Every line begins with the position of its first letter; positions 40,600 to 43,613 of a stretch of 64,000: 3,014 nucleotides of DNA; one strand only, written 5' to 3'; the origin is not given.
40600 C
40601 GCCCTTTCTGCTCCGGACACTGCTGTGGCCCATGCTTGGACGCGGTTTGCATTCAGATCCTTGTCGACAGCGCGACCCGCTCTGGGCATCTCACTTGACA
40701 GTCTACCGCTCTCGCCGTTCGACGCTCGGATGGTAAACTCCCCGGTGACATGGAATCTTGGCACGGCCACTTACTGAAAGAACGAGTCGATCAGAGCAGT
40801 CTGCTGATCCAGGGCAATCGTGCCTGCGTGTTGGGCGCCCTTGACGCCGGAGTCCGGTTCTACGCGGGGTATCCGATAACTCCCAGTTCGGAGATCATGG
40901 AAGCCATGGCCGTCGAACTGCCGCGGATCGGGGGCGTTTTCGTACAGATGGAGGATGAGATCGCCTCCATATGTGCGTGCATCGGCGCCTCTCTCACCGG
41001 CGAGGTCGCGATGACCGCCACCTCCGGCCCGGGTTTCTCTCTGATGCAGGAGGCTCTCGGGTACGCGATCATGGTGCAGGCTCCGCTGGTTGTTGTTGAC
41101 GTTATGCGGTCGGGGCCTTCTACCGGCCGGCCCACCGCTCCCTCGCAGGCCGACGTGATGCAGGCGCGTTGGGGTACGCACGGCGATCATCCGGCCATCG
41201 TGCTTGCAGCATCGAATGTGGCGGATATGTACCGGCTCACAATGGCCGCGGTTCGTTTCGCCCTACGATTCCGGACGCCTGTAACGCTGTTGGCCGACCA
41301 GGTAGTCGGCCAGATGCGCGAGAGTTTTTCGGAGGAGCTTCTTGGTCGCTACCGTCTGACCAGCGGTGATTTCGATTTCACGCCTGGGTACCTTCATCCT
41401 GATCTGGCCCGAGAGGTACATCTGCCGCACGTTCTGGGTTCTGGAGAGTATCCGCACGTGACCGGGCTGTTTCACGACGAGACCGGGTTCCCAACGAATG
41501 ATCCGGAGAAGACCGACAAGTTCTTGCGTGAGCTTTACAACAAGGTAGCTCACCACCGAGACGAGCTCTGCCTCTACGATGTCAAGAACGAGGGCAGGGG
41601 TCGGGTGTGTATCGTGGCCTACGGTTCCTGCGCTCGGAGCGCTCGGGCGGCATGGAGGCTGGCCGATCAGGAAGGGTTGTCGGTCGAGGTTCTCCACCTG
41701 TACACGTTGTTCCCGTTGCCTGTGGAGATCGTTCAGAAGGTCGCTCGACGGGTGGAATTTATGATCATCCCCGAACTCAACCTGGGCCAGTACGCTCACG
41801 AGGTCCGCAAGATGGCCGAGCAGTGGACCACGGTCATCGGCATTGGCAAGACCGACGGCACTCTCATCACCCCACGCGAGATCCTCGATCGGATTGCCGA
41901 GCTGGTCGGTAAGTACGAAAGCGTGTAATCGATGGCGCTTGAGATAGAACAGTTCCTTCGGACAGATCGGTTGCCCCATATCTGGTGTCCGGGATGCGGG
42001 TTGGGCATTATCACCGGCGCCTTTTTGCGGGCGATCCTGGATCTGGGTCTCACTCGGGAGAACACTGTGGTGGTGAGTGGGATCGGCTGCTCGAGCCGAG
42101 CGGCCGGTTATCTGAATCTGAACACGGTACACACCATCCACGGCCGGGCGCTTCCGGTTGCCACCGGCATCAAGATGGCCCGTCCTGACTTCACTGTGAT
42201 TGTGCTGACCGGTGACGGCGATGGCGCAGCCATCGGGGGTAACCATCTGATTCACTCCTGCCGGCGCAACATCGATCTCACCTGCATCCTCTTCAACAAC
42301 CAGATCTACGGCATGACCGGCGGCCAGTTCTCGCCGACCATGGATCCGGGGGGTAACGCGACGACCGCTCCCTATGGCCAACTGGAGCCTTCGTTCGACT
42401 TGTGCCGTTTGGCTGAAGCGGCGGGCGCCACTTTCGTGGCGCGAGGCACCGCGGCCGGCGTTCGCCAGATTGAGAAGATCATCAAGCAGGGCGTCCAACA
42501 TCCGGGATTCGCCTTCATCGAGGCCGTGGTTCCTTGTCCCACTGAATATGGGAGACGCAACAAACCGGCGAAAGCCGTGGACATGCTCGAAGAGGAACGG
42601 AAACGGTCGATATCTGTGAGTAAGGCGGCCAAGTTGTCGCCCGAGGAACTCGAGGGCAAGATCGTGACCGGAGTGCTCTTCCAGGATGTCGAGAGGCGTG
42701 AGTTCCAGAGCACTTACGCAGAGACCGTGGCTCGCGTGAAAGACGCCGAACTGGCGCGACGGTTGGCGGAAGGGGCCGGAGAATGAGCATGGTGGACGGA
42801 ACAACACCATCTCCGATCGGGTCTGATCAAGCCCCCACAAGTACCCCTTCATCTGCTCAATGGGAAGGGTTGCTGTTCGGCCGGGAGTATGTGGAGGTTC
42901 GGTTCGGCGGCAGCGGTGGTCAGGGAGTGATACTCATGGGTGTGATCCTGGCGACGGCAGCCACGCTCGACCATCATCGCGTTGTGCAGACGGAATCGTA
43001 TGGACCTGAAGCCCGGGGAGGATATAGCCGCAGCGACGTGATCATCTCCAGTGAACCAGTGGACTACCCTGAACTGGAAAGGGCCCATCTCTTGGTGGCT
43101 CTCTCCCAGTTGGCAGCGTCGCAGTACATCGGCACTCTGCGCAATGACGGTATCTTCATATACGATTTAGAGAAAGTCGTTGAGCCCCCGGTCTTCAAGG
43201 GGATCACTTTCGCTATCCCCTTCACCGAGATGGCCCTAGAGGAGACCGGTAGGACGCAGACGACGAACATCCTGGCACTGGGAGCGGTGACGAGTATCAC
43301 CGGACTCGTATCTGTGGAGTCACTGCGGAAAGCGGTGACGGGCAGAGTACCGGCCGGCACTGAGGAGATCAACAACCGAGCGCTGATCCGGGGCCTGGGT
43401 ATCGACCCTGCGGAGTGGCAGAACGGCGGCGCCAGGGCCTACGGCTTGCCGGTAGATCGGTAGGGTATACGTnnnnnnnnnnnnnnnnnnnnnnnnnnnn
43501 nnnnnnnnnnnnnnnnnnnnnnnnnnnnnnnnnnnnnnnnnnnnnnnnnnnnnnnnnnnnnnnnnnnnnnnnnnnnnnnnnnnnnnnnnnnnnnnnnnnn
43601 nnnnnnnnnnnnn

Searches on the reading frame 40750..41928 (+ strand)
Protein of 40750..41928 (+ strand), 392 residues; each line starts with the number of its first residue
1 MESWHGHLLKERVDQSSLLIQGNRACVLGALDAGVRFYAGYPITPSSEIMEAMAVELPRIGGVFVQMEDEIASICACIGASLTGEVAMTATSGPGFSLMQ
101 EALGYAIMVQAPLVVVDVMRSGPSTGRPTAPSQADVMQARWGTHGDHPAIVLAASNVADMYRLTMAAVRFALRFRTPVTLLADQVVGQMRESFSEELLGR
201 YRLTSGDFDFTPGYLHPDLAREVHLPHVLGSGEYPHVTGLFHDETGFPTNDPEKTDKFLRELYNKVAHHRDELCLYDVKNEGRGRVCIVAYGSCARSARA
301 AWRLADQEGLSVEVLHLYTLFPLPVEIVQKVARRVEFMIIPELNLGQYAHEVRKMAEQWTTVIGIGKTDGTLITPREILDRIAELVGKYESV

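Call 6: search_protein_families(library=pfam, proteins=[window:40750-41928:+], max_evalue=0.01)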
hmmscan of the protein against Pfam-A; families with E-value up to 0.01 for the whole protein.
window:40750-41928:+ (392 aa): 4 families
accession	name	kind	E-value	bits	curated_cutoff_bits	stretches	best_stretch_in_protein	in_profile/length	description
PF01855.24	POR_N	-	9.1e-60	202.7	27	1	29-252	2-222/231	Pyruvate flavodoxin/ferredoxin oxidoreductase, thiamine diP-bdg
PF17147.9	PFOR_II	-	8.6e-12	45.7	27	1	286-378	3-102/102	Pyruvate:ferredoxin oxidoreductase core domain II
PF02780.25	Transketolase_C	-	6.4e-07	29.8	25.9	1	283-342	9-68/124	Transketolase, C-terminal domain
PF02776.23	TPP_enzyme_N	-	0.0014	18.9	26.8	1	31-126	11-106/119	Thiamine pyrophosphate enzyme, N-terminal TPP binding domain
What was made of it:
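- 40750..41928 (+): korA, the alpha subunit of a 2-oxoacid:acceptor (ferredoxin) oxidoreductase. Pfam POR_N plus PFOR_II (call 6).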

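Call 7: search_protein_families(library=ncbifam, proteins=[window:40750-41928:+], max_evalue=0.001)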
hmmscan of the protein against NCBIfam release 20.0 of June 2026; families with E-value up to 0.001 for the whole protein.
window:40750-41928:+ (392 aa): 12 families
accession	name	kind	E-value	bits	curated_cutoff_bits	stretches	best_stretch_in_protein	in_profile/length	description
NF006412.0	PRK08659.1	equivalog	3e-139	464.4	411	1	17-385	5-376/378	2-oxoacid:acceptor oxidoreductase subunit alpha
TIGR03710.1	OAFO_sf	subfamily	3.2e-103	346.3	482.75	1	10-382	186-561/561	2-oxoacid:acceptor oxidoreductase subunit alpha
NF007206.0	PRK09627.1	equivalog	5.1e-96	321.9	579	1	18-384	4-374/375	2-oxoglutarate synthase subunit alpha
NF005507.0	PRK07119.1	subfamily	4.4e-76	256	399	2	16-194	3-181/352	3-methyl-2-oxobutanoate dehydrogenase subunit VorB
NF041170.1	Oxoac_fdxalpha_Archa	equivalog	7e-66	222.9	800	1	12-388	230-625/636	2-oxoacid:ferredoxin oxidoreductase subunit alpha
NF007201.0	PRK09622.1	equivalog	4.3e-17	62.1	590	1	21-178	14-169/405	2-oxoacid:ferredoxin oxidoreductase subunit alpha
TIGR03336.1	IOR_alpha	equivalog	1.3e-16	60.1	650.9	2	19-102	4-87/595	indolepyruvate ferredoxin oxidoreductase subunit alpha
NF006232.0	PRK08366.1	equivalog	1.8e-16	59.7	646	1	19-121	9-113/394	2-ketoisovalerate ferredoxin oxidoreductase subunit alpha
NF040682.1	PorA_Arch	equivalog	4.4e-16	58.8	550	1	19-120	5-108/387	pyruvate synthase subunit PorA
NF006233.0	PRK08367.1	equivalog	1.2e-12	47.5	625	1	19-116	6-105/394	pyruvate ferredoxin oxidoreductase subunit alpha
NF045764.1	PhenlGlyoxDHPadG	equivalog_domain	8.8e-12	44.2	700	1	18-123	3-110/398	NADH-dependent phenylglyoxylate dehydrogenase subunit alpha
NF045791.1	OxalOxredalpha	equivalog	0.00028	20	500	0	22-101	9-90/395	oxalate oxidoreductase subunit alpha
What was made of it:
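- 40750..41928 (+): NCBIfam NF006412 scores 464 bits against a cutoff of 411 (call 7).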

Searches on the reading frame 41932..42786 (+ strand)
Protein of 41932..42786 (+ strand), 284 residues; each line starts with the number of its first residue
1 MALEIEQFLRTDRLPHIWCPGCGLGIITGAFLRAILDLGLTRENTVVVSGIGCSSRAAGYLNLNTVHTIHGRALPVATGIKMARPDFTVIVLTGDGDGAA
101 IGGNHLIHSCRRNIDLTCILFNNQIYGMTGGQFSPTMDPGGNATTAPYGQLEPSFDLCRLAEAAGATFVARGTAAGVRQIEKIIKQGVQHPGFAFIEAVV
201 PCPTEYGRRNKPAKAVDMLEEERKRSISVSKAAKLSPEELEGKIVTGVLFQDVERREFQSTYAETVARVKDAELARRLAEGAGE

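Call 6: search_protein_families(library=pfam, proteins=[window:41932-42786:+], max_evalue=0.01)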
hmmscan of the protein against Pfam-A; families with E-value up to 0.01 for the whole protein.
window:41932-42786:+ (284 aa): 1 family
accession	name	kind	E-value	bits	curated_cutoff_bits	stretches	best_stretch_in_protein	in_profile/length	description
PF02775.26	TPP_enzyme_C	-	4.5e-36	124.4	21.9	1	51-197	2-150/151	Thiamine pyrophosphate enzyme, C-terminal TPP binding domain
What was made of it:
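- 41932..42786 (+): korB, the beta (TPP-binding) subunit. Pfam TPP_enzyme_C (call 6).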

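Call 7: search_protein_families(library=ncbifam, proteins=[window:41932-42786:+], max_evalue=0.001)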
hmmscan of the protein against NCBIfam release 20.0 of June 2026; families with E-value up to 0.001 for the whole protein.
window:41932-42786:+ (284 aa): 43 families (the best 25 are shown)
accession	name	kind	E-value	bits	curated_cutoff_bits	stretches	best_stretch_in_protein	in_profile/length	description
NF007207.0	PRK09628.1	equivalog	2e-91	306.5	364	1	1-271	1-271/277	2-oxoglutarate ferredoxin oxidoreductase subunit beta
NF008820.0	PRK11866.1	equivalog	2.1e-70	237.4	402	1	10-265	10-264/287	2-oxoacid ferredoxin oxidoreductase subunit beta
TIGR02177.1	PorB_KorB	subfamily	2.3e-69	234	261.9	1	17-276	2-270/286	2-oxoacid:acceptor oxidoreductase, beta subunit, pyruvate/2-ketoisovalerate family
NF041171.1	Oxoac_fdxbeta_Archa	equivalog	1.3e-63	215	423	1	18-271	5-269/296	2-oxoacid:ferredoxin oxidoreductase subunit beta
NF008821.0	PRK11869.1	equivalog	5e-56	189.7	438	1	5-204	3-202/286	2-oxoacid ferredoxin oxidoreductase subunit beta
NF008818.0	PRK11864.1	subfamily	2.6e-17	62.9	405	1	17-218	19-222/300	3-methyl-2-oxobutanoate dehydrogenase subunit beta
NF008819.1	PRK11865.1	equivalog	7.9e-16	58.1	405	1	16-218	18-226/300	pyruvate synthase subunit PorB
TIGR03336.1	IOR_alpha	equivalog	8.7e-13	47.4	650.9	1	15-211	355-540/595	indolepyruvate ferredoxin oxidoreductase subunit alpha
NF005760.0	PRK07586.1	equivalog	1.9e-10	40.3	363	1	68-200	385-514/514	acetolactate synthase large subunit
NF045792.1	OxalOxredbeta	equivalog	1.7e-09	37.1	590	1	86-206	101-229/311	oxalate oxidoreductase subunit beta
NF005485.1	PRK07092.1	equivalog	5.9e-09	35.2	493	1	71-200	399-518/523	benzoylformate decarboxylase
NF004813.0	PRK06163.1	equivalog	1.4e-08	34.7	240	1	45-138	30-127/202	hypothetical protein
NF006203.0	PRK08327.1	equivalog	4.3e-08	32.1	456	1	68-188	432-552/571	thiamine pyrophosphate-requiring protein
NF009122.0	PRK12474.1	subfamily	6.2e-08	31.9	835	1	60-200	381-518/518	hypothetical protein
NF004772.0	PRK06112.1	subfamily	1.9e-07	29.8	673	1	71-129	440-497/578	acetolactate synthase catalytic subunit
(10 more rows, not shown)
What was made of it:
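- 41932..42786 (+): The best NCBIfam hit is NF007207, 2-oxoglutarate:ferredoxin oxidoreductase beta, at 306 bits, below its cutoff of 364 (call 7).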

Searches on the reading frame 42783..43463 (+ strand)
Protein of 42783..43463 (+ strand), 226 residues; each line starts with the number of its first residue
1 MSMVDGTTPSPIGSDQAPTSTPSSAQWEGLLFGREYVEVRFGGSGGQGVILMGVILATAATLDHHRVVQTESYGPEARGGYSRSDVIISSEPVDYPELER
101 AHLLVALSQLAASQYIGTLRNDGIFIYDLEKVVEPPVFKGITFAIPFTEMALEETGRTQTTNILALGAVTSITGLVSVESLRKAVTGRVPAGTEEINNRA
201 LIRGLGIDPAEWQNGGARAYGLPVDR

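Call 6: search_protein_families(library=pfam, proteins=[window:42783-43463:+], max_evalue=0.01)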
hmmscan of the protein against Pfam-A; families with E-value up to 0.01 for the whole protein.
window:42783-43463:+ (226 aa): 1 family
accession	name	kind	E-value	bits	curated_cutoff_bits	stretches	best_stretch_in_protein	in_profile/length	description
PF01558.24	POR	-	9.1e-34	117.5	27.4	1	45-204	1-171/173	Pyruvate ferredoxin/flavodoxin oxidoreductase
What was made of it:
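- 42783..43463 (+): korG, the gamma subunit (gene callers start it at 42789). Pfam POR (call 6).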

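Call 7: search_protein_families(library=ncbifam, proteins=[window:42783-43463:+], max_evalue=0.001)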
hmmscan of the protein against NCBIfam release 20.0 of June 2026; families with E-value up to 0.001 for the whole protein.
window:42783-43463:+ (226 aa): 20 families
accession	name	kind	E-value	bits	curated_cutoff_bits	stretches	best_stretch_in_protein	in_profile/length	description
NF006323.0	PRK08537.1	equivalog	5.2e-51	172.6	235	1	38-205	4-175/181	2-oxoacid:ferredoxin oxidoreductase subunit gamma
NF006211.0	PRK08338.1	equivalog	3.6e-37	127.5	239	1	38-205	2-165/170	2-oxoacid:ferredoxin oxidoreductase subunit gamma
TIGR03710.1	OAFO_sf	subfamily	1.4e-20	73.4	482.75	1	37-194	2-157/561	2-oxoacid:acceptor oxidoreductase subunit alpha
NF006275.0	PRK08441.1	equivalog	2.9e-20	72.6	216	1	38-201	4-171/185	2-oxoglutarate-acceptor oxidoreductase subunit OorC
TIGR02175.1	PorC_KorC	subfamily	5.8e-19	68.5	81.1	1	37-204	2-171/177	2-oxoacid:acceptor oxidoreductase, gamma subunit, pyruvate/2-ketoisovalerate family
NF005323.0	PRK06853.1-3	equivalog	8.4e-16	58.5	238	1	37-135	7-105/197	indolepyruvate oxidoreductase subunit beta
NF040683.1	PorC_Meth_Thtga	equivalog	1.3e-14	54.4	270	1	36-202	1-167/177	pyruvate synthase subunit PorC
TIGR03334.1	IOR_beta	equivalog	3.7e-13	49.9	205.8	2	41-134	5-98/189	indolepyruvate ferredoxin oxidoreductase subunit beta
NF005325.0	PRK06853.1-5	equivalog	1.2e-12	48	230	1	38-204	5-187/192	indolepyruvate oxidoreductase subunit beta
NF005322.0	PRK06853.1-2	equivalog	2.5e-12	47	237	1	37-140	6-110/197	indolepyruvate oxidoreductase subunit beta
NF010632.0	PRK14029.1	equivalog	1.2e-11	44.6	335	1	37-200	2-172/185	pyruvate/ketoisovalerate ferredoxin oxidoreductase subunit gamma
NF006321.0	PRK08534.1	equivalog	1.2e-11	44.6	225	1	37-200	2-169/181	pyruvate ferredoxin oxidoreductase subunit gamma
NF005324.0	PRK06853.1-4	equivalog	2.6e-11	43.8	222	1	41-205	7-186/196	indolepyruvate oxidoreductase subunit beta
NF045762.1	PhenlGlyoxDHPadE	equivalog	1.3e-09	38.1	300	1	37-186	2-156/187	NADH-dependent phenylglyoxylate dehydrogenase subunit gamma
NF005328.0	PRK06853.2-2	equivalog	8.2e-08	32.2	240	1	35-128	2-95/192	indolepyruvate oxidoreductase subunit beta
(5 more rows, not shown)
